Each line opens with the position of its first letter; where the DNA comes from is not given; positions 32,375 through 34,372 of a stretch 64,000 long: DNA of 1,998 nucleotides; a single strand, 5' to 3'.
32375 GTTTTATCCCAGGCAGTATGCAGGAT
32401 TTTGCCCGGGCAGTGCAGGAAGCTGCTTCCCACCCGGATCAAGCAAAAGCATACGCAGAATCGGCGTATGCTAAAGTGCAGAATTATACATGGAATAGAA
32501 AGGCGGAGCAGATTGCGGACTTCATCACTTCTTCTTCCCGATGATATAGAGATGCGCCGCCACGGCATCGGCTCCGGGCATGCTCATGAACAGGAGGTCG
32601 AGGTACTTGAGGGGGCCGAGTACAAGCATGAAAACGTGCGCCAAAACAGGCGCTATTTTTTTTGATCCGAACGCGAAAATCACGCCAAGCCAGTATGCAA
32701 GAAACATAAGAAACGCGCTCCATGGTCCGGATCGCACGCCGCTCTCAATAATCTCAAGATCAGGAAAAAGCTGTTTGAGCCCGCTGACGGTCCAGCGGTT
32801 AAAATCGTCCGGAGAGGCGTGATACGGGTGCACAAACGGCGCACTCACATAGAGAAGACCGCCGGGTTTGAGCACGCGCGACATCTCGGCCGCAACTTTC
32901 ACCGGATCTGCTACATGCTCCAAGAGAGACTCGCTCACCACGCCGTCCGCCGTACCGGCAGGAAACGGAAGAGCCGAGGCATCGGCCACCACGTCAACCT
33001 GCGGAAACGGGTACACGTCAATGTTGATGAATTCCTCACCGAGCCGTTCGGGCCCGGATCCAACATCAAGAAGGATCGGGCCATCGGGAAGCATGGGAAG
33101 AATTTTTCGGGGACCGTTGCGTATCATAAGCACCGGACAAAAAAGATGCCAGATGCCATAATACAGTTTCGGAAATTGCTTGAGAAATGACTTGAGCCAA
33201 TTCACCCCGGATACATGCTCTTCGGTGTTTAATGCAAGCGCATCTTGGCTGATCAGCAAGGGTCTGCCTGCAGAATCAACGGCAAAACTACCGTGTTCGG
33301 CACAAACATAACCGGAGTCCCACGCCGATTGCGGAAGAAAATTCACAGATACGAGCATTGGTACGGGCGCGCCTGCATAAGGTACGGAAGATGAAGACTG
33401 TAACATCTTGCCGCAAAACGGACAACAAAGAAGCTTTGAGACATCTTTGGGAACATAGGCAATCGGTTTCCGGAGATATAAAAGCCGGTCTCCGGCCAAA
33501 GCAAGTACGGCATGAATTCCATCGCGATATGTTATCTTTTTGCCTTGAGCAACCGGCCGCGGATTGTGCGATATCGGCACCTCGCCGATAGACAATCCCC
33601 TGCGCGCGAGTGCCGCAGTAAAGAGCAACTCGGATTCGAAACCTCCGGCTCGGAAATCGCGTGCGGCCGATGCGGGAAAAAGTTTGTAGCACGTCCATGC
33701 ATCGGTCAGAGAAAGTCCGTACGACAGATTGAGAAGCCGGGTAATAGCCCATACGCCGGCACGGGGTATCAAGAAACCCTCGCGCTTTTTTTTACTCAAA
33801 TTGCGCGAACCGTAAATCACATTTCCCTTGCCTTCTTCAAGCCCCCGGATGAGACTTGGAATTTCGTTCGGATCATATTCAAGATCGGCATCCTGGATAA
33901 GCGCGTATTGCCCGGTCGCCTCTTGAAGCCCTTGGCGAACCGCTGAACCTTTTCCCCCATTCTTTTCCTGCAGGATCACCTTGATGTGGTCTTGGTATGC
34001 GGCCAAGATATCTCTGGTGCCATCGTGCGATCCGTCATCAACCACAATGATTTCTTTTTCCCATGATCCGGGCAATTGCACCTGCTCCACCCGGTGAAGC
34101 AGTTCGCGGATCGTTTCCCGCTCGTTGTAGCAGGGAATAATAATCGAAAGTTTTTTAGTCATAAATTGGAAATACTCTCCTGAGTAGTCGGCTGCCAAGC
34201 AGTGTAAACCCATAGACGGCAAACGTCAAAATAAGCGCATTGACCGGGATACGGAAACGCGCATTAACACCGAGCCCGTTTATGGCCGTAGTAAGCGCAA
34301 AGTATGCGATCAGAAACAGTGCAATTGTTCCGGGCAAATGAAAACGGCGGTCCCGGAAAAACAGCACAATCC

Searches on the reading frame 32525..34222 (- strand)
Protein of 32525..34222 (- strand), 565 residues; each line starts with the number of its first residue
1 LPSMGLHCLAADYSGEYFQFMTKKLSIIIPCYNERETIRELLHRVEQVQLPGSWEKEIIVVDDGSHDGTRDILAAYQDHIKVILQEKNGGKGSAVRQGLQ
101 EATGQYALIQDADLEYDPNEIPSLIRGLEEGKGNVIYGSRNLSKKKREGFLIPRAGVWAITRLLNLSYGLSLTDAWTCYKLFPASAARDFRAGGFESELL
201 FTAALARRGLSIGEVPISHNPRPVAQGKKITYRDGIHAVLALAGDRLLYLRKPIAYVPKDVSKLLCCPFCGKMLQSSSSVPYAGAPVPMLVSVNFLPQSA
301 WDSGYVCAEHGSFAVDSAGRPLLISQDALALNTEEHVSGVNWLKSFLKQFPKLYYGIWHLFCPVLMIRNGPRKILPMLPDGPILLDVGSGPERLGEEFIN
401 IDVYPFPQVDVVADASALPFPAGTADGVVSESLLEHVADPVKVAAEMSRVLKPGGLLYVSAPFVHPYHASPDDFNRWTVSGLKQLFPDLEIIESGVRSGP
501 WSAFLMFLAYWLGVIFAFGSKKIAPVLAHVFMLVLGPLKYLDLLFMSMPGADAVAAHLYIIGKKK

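Call 44: search_protein_families(library=pfam, proteins=[window:32525-34222:-], max_evalue=0.001)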
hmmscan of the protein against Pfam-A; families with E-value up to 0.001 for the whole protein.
window:32525-34222:- (565 aa): 8 families
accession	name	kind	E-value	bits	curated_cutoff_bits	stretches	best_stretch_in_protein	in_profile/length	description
PF00535.33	Glycos_transf_2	-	1.2e-33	116.9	23.3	1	26-185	1-162/168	Glycosyl transferase family 2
PF08241.18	Methyltransf_11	-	4.9e-13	50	21.2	1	411-459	47-95/95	Methyltransferase domain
PF13489.12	Methyltransf_23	-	1.3e-08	35.2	27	1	373-479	15-134/164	Methyltransferase domain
PF13641.12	Glyco_tranf_2_3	-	1.1e-07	32.5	27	1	25-128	3-111/230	Glycosyltransferase like family 2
PF13649.12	Methyltransf_25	-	3e-07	31.5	27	1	411-455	51-97/97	Methyltransferase domain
PF13847.12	Methyltransf_31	-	3.5e-05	24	27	1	412-462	60-112/145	Methyltransferase domain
PF08242.18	Methyltransf_12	-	8.1e-05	23.7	30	1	403-457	45-98/98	Methyltransferase domain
PF01209.24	Ubie_methyltran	-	0.0002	21.2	20.1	1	411-459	103-151/233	ubiE/COQ5 methyltransferase family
